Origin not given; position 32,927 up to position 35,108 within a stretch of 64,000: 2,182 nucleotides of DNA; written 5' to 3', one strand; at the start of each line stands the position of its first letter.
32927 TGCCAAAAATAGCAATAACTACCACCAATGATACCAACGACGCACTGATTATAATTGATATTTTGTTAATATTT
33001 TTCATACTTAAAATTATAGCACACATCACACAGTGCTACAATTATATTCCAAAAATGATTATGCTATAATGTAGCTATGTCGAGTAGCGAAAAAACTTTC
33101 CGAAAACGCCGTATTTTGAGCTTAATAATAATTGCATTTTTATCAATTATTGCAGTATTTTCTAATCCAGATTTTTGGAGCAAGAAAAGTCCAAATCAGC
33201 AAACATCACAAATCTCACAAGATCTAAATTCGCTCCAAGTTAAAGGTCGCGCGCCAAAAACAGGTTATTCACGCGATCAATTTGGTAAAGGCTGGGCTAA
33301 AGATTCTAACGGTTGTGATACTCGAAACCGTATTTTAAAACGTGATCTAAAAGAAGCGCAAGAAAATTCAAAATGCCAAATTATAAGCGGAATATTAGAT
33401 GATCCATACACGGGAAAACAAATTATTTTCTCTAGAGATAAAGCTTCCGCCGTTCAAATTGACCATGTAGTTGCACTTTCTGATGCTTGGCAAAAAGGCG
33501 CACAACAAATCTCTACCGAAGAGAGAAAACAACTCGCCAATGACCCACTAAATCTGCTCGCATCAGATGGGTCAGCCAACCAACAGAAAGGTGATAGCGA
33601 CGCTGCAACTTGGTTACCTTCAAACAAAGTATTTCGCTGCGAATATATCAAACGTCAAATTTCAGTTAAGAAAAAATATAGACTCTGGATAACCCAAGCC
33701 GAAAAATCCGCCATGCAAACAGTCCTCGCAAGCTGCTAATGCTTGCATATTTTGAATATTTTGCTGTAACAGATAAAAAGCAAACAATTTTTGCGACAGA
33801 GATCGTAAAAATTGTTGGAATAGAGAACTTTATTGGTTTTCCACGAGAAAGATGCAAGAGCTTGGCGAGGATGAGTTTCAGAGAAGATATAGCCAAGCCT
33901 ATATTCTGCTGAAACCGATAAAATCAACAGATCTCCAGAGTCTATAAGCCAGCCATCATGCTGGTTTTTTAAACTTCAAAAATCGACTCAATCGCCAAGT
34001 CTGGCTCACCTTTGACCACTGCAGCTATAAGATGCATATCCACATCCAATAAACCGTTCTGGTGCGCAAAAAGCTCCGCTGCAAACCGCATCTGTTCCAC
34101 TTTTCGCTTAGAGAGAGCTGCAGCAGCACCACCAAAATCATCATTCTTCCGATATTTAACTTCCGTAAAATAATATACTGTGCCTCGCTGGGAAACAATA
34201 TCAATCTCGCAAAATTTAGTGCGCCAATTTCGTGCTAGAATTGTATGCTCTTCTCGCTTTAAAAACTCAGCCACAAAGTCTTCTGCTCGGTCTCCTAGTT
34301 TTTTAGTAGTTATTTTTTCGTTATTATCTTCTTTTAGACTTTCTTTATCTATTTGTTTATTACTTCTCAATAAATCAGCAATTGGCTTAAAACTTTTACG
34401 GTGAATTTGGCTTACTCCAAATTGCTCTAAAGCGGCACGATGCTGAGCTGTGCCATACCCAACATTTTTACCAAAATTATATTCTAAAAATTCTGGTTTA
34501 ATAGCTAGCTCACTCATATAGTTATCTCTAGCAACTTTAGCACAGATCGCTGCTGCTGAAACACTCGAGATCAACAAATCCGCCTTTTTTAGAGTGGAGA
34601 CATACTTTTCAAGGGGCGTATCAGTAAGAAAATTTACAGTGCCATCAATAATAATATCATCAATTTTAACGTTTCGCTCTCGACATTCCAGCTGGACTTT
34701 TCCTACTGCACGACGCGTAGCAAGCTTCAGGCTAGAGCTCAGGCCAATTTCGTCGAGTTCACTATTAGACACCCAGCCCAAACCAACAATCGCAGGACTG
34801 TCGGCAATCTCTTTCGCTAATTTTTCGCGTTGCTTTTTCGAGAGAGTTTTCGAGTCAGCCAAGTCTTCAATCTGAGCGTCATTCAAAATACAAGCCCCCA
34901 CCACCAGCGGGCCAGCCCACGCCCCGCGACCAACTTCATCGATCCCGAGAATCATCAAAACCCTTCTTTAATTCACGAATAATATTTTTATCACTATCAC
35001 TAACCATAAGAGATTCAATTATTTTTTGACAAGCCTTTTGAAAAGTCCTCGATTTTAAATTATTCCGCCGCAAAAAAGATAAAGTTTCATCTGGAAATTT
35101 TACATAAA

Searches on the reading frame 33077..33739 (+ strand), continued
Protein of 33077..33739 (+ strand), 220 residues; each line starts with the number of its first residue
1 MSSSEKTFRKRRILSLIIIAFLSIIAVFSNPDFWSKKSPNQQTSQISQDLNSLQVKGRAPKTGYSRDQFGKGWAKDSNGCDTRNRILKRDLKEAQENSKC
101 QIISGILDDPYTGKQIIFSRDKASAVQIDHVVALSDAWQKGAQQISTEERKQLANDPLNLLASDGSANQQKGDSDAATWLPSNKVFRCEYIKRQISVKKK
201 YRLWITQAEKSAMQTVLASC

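Call 24: find_encoding_contigs(protein=P0130, flank=3000, max_places=3)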
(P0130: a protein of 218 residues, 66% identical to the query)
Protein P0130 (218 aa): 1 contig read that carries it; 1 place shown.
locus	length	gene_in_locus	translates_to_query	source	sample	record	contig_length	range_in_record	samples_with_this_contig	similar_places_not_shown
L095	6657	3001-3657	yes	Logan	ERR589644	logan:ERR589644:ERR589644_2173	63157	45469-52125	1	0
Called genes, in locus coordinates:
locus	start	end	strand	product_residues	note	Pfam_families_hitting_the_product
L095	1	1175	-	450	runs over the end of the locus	PF18073:Zn_ribbon_LapB, PF13401:AAA_22 (faint), PF13481:AAA_25, PF03796:DnaB_C, PF06745:ATPase, PF23442:DUF7125, PF13479:AAA_24 (faint), PF13541:ChlI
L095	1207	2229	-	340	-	PF10046:BLOC1_2 (faint)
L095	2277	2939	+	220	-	PF07510:GmrSD_C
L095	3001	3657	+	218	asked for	-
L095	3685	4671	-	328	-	PF01351:RNase_HII, PF02021:UPF0102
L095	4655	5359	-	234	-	PF08713:DNA_alkylation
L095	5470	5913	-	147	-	PF01245:Ribosomal_L19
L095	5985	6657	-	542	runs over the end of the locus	PF00437:T2SSE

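Call 25: find_encoding_contigs(protein=P0131, flank=3000, max_places=4)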
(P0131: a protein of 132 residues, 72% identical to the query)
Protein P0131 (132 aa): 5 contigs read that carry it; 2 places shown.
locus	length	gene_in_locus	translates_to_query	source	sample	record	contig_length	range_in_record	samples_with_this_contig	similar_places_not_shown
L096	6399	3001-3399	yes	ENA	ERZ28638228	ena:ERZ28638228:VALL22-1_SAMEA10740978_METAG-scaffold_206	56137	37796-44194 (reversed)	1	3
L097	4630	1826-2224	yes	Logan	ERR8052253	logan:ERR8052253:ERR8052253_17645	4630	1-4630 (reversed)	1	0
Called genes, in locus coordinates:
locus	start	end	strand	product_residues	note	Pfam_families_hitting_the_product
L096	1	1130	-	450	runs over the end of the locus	PF18073:Zn_ribbon_LapB, PF13401:AAA_22 (faint), PF13481:AAA_25, PF03796:DnaB_C, PF06745:ATPase, PF23442:DUF7125 (weak), PF13479:AAA_24 (faint), PF13541:ChlI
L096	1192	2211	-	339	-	PF10046:BLOC1_2 (faint)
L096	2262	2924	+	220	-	PF07510:GmrSD_C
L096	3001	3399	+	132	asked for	-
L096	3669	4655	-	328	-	PF01351:RNase_HII, PF02021:UPF0102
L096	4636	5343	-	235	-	PF08713:DNA_alkylation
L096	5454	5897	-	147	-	PF01245:Ribosomal_L19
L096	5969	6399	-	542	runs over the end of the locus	PF00437:T2SSE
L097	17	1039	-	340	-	PF10046:BLOC1_2 (faint)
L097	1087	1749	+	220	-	PF07510:GmrSD_C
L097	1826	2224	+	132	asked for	-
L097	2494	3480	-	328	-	PF01351:RNase_HII, PF02021:UPF0102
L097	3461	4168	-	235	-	PF08713:DNA_alkylation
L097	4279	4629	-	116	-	?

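Call 26: find_encoding_contigs(protein=P0129, flank=3000, max_places=4)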
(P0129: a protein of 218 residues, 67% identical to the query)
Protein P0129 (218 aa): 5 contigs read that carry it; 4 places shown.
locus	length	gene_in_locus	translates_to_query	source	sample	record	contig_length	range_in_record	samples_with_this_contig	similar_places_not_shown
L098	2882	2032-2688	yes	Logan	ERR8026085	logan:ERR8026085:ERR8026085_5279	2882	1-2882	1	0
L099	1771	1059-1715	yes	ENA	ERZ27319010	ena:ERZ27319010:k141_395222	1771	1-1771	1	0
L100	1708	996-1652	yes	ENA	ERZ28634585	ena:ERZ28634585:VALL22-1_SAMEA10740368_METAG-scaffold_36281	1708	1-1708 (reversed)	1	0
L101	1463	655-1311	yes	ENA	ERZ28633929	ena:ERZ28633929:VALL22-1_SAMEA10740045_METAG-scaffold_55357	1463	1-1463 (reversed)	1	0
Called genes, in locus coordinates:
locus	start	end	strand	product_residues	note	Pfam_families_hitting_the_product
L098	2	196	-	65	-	?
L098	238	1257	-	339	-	PF10046:BLOC1_2 (faint)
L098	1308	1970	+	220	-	PF07510:GmrSD_C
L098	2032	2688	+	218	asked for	-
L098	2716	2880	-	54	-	?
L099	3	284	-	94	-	?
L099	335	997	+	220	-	PF07510:GmrSD_C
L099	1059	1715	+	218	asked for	-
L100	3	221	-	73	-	?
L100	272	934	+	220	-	PF07510:GmrSD_C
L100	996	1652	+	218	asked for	-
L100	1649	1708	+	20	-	?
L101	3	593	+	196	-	?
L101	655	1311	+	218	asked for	-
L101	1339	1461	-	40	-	?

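Call 33: search_protein_families(library=padloc, proteins=[P0127, P0129, window:33077-33736:+], max_evalue=1)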
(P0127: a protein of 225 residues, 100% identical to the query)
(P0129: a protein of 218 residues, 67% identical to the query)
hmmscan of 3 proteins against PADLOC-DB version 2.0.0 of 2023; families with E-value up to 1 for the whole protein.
P0127 (225 aa): 0 families

P0129 (218 aa): 0 families

window:33077-33736:+ (220 aa): 1 family
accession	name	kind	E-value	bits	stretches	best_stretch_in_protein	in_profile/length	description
PDLC04630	PDC-M40B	-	0.00023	18.1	1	76-182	80-201/547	-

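Call 34: search_solved_structures(query=window:33077-33736:+, max_evalue=0.01)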
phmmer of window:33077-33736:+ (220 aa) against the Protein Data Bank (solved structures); distinct sequences matched with E-value up to 0.01: 0.

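Call 39: predict_structure(alignment_id=A2)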
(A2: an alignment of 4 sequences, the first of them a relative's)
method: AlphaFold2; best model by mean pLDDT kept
length: 225 residues; sequences in the alignment: 4
mean_pLDDT: 52.2   pTM: 0.48
mean pLDDT of the five models: 52.2, 52.2, 52.2, 51.6, 49.8
residues with pLDDT >= 90: 0; 70-90: 47; 50-70: 61; < 50: 117
segments of 3 or more residues with pLDDT < 50: 1-86, 88-92, 123-140, 220-225
pLDDT, mean of each block of 10 residues (from residue 1): 32 39 44 34 36 30 31 36 48 53 61 63 44 42 57 70 63 63 74 84 81 67 45
secondary structure, 60 per line:
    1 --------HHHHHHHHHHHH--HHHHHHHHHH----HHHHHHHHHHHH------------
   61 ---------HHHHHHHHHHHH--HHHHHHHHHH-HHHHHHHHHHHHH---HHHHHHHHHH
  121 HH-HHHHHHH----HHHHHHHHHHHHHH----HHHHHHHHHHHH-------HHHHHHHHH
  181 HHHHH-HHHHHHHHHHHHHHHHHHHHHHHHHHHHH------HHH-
elements in order: H9-20 H23-32 H37-48 H70-81 H84-93 H95-107 H111-122 H124-130 H135-148 H153-164 H172-185 H187-215

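Call 40: search_protein_representatives(alignment_id=A2)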
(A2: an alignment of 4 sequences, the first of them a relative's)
Query: 4 sequences, 218 profile positions. Proteins with E-value up to 0.001 (for the whole library): 4; up to 1e-10: 3; up to 1e-30: 1. The best 4 are listed.
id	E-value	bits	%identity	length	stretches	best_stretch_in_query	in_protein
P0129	3.9e-138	474.2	-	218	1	1-218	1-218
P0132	9.7e-27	110.0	-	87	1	6-92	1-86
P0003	1.0e-15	74.0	-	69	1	161-218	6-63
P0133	1.2e-04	37.9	-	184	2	32-97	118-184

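Call 55: search_protein_families(library=ncbifam, proteins=[window:33077-33736:+, P0127, P0133], max_evalue=0.01)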
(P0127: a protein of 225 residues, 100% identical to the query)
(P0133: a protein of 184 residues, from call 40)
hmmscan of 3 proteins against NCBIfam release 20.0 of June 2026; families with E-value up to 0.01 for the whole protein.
window:33077-33736:+ (220 aa): 0 families

P0127 (225 aa): 0 families

P0133 (184 aa): 13 families
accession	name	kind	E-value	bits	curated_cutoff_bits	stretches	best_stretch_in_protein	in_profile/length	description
NF008606.0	PRK11578.1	equivalog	4.7e-30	104.9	342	2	66-182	171-286/371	macrolide transporter subunit MacA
TIGR00998.1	8a0101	subfamily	4.4e-23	81.8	390.8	2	65-161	191-284/334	EmrA/EmrK family multidrug efflux transporter periplasmic adaptor subunit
TIGR01730.1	RND_mfp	subfamily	6.2e-23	81.2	94.9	2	63-184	119-234/322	efflux RND transporter periplasmic adaptor subunit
TIGR02971.1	heterocyst_DevB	subfamily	1.8e-18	67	129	2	50-168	176-286/327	ABC exporter membrane fusion protein, DevB family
NF007785.0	PRK10476.1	equivalog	1.2e-16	60.5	376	1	61-158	191-284/347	multidrug transporter subunit MdtN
TIGR01843.1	type_I_hlyD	subfamily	2.4e-16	59.7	208.65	2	43-153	231-343/422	HlyD family type I secretion periplasmic adaptor subunit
TIGR00999.1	8a0102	subfamily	2.7e-14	53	319.3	1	68-182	80-189/271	CzcB/NccB family metal efflux transporter periplasmic adaptor subunit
NF002939.0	PRK03598.1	equivalog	3.6e-13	49.4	393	1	63-157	189-279/332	secretion protein HlyD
NF011715.0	PRK15136.1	equivalog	3.5e-11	42.3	563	1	64-148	201-281/390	multidrug efflux MFS transporter periplasmic adaptor subunit EmrA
TIGR01000.1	bacteriocin_acc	subfamily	4.6e-08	32.4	258.85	1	67-177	305-418/457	bacteriocin secretion accessory protein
NF045680.1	DiMtlExpIhpB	equivalog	2.9e-07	29.8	450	1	30-143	102-198/326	divalent metal ion exporter adaptor subunit IhpB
NF007850.1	PRK10559.1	equivalog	3.2e-05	23.2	400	1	65-142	134-207/303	p-hydroxybenzoic acid efflux pump subunit AaeA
NF008589.1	PRK11556.1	equivalog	0.00023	20.2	391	1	67-137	181-249/392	MdtA/MuxA family multidrug efflux RND transporter periplasmic adaptor subunit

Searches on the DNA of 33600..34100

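Call 7: search_rna_families(source=window, start=33600, end=34100, threshold=evalue, max_evalue=10)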
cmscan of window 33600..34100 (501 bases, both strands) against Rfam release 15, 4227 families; matches with E-value up to 10: 6.
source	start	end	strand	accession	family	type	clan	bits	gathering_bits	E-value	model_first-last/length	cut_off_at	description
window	33757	33850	+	RF01195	snR52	Gene; snRNA; snoRNA; CD-box;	-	22.2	45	1.9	1-92/92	no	Small nucleolar RNA snR52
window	33783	33816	+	RF03436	mir-759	Gene; miRNA;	-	16.3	100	5.9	1-89/89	no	mir-759 microRNA precursor family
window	33918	33973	+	RF00057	RyhB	Gene; sRNA;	-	15.7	55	3.2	1-67/67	no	RyhB RNA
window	33888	33958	-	RF00658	mir-21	Gene; miRNA;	-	12.5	52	8.7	1-72/72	no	mir-21 microRNA precursor family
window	33667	33702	-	RF02147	MEG8_3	Gene; lncRNA;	-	10.5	40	5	1-66/66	no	Maternally expressed 8 exon 3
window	33872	33885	+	RF03092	Ocean-VII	Gene; sRNA;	-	9.9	53.5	5.4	1-41/41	no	Ocean-VII RNA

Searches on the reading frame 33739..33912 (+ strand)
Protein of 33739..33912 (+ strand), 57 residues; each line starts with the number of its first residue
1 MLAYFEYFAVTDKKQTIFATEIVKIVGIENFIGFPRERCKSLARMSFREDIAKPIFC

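Call 6: search_protein_families(library=pfam, proteins=[window:33739-33912:+], max_evalue=0.1)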
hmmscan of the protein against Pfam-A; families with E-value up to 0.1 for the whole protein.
window:33739-33912:+ (57 aa): 0 families

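Call 11: find_homologous_proteins(query=window:33739-33909:+, max_evalue=10)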
Query window:33739-33909:+ (57 aa): 6 proteins with E <= 10 among 6 candidates.
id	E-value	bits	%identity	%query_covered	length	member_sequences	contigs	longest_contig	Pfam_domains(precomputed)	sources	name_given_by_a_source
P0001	2.0e-30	120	100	100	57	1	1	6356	-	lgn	-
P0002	2.5e-28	113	95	100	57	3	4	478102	-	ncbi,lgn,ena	-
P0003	5.8e-14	68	71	84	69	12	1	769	-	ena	-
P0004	6.3e-14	68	71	84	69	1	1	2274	-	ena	-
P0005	2.2e-12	64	71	84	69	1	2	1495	-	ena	-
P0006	5.9e-11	59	67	84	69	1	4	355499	-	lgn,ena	-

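Call 14: find_encoding_contigs(protein=P0002, flank=3000, max_places=6)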
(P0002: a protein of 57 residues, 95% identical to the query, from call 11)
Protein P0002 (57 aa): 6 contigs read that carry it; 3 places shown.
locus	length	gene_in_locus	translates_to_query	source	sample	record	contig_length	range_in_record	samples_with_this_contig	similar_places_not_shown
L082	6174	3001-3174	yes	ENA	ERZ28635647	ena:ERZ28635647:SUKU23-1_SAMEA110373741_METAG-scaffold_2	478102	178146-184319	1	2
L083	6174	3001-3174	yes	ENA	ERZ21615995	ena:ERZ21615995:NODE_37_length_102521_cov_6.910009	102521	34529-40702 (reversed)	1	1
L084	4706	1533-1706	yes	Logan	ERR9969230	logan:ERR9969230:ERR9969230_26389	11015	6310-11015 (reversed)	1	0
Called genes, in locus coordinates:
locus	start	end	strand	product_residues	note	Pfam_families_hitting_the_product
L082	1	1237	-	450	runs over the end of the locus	PF18073:Zn_ribbon_LapB, PF13481:AAA_25, PF03796:DnaB_C, PF06745:ATPase, PF23442:DUF7125 (weak), PF13401:AAA_22 (faint), PF13479:AAA_24 (faint), PF13541:ChlI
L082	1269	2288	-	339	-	-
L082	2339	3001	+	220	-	PF07510:GmrSD_C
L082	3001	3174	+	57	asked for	-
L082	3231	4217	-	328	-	PF01351:RNase_HII, PF02021:UPF0102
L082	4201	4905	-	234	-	PF08713:DNA_alkylation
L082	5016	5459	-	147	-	PF01245:Ribosomal_L19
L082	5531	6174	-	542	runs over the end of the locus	PF00437:T2SSE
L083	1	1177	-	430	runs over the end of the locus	PF03796:DnaB_C, PF06745:ATPase, PF13481:AAA_25, PF23442:DUF7125 (weak), PF13401:AAA_22 (faint), PF13479:AAA_24 (faint), PF13541:ChlI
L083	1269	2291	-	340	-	-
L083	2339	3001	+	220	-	PF07510:GmrSD_C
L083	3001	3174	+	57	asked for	-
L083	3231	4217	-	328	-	PF01351:RNase_HII, PF02021:UPF0102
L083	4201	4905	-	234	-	PF08713:DNA_alkylation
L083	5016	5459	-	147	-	PF01245:Ribosomal_L19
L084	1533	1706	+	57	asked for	-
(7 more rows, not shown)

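Call 15: find_encoding_contigs(protein=P0006, flank=3000, max_places=6)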
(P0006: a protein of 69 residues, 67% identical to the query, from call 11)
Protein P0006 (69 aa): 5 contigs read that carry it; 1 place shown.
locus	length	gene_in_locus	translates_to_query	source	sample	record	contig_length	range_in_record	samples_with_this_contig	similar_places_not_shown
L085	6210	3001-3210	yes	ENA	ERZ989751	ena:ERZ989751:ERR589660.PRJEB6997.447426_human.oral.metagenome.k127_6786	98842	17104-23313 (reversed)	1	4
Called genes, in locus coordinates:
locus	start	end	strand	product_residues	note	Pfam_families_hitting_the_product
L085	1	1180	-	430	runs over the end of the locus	PF03796:DnaB_C, PF06745:ATPase, PF13481:AAA_25, PF23442:DUF7125, PF13401:AAA_22 (faint), PF13479:AAA_24 (faint), PF13541:ChlI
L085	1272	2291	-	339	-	-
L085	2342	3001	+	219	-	PF07510:GmrSD_C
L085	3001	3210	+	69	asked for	-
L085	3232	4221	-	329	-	PF01351:RNase_HII, PF02021:UPF0102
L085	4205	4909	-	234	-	PF08713:DNA_alkylation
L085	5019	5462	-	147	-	PF01245:Ribosomal_L19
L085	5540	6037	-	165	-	PF07963:N_methyl (weak)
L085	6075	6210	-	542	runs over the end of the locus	PF00437:T2SSE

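Call 23: search_protein_families(library=pfam, proteins=[P0006], max_evalue=10)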
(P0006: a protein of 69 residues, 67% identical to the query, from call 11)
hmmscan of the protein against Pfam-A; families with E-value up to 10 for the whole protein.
P0006 (69 aa): 0 families

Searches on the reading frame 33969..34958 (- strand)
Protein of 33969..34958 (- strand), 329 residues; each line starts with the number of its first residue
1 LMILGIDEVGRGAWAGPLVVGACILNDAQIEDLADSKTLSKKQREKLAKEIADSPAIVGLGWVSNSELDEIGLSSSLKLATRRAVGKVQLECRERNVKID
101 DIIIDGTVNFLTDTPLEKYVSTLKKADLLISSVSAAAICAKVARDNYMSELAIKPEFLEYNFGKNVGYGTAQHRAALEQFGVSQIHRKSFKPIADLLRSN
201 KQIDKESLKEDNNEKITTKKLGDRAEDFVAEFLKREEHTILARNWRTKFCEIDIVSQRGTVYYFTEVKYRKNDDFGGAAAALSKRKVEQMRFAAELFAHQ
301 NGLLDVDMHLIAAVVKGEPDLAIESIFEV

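Call 6: search_protein_families(library=pfam, proteins=[window:33969-34958:-], max_evalue=0.1)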
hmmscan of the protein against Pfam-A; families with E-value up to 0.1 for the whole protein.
window:33969-34958:- (329 aa): 5 families
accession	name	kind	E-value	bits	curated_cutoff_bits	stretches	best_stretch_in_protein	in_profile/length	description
PF01351.25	RNase_HII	-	1.1e-32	114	25.8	1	4-192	1-198/199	Ribonuclease HII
PF02021.23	UPF0102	-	1.9e-19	70.2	23.6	1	225-299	1-71/80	Uncharacterised protein family UPF0102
PF21552.3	TFC3_eWH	-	0.0082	16.7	27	1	181-226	20-65/91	Transcription factor tau 138 kDa subunit, extended winged helix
PF08803.17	ydhR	-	0.026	14.9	27.1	0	41-72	17-48/96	Putative mono-oxygenase ydhR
PF08378.17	NERD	-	0.036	15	22.1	1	222-277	2-64/111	Nuclease-related domain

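Call 55: search_protein_families(library=ncbifam, proteins=[window:33972-34958:-], max_evalue=0.01)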
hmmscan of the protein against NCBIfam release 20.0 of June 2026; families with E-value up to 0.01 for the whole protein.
window:33972-34958:- (329 aa): 32 families (the best 25 are shown)
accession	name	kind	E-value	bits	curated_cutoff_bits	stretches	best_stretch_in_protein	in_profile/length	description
NF000595.1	PRK00015.1-3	equivalog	2.4e-54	184.2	167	1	2-195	3-186/188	ribonuclease HII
NF000594.1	PRK00015.1-1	equivalog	7.2e-47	160.1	243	1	2-195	70-250/251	ribonuclease HII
NF000596.1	PRK00015.1-4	equivalog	1.6e-40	139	251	1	3-197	2-184/186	ribonuclease HII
NF010538.0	PRK13926.1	equivalog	4.4e-40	138.2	285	1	2-201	23-209/213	ribonuclease HII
NF010537.0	PRK13925.1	equivalog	7.3e-40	136.7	252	1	3-192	12-194/200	ribonuclease HII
NF000598.1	PRK00015.2-2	equivalog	1.3e-35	123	273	1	3-191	22-201/203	ribonuclease HII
NF000600.1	PRK00015.2-4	equivalog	2.2e-25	89.5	364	1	4-192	31-209/212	ribonuclease HII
NF011119.0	PRK14550.1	equivalog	5.7e-24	85.3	350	1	2-192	1-187/204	ribonuclease HII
NF009150.0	PRK12497.1-3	equivalog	2.1e-21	76.2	81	1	216-307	3-95/118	YraN family protein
NF009154.0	PRK12497.3-3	equivalog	2.7e-20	72.6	109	1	217-324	8-117/123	YraN family protein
TIGR00729.1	TIGR00729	equivalog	4e-18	66.2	123.3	1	3-151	1-160/207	ribonuclease HII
NF011268.0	PRK14675.1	equivalog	1.4e-16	60.6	180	1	213-318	4-111/127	hypothetical protein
NF009152.0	PRK12497.2-4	equivalog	1.9e-15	56.9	111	1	216-304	5-91/114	YraN family protein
NF009151.0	PRK12497.1-5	equivalog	1.1e-14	54.9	124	1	210-301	5-94/126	YraN family protein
TIGR00252.1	TIGR00252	hypoth_equivalog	1.7e-14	53.8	69.05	1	217-304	5-93/123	YraN family protein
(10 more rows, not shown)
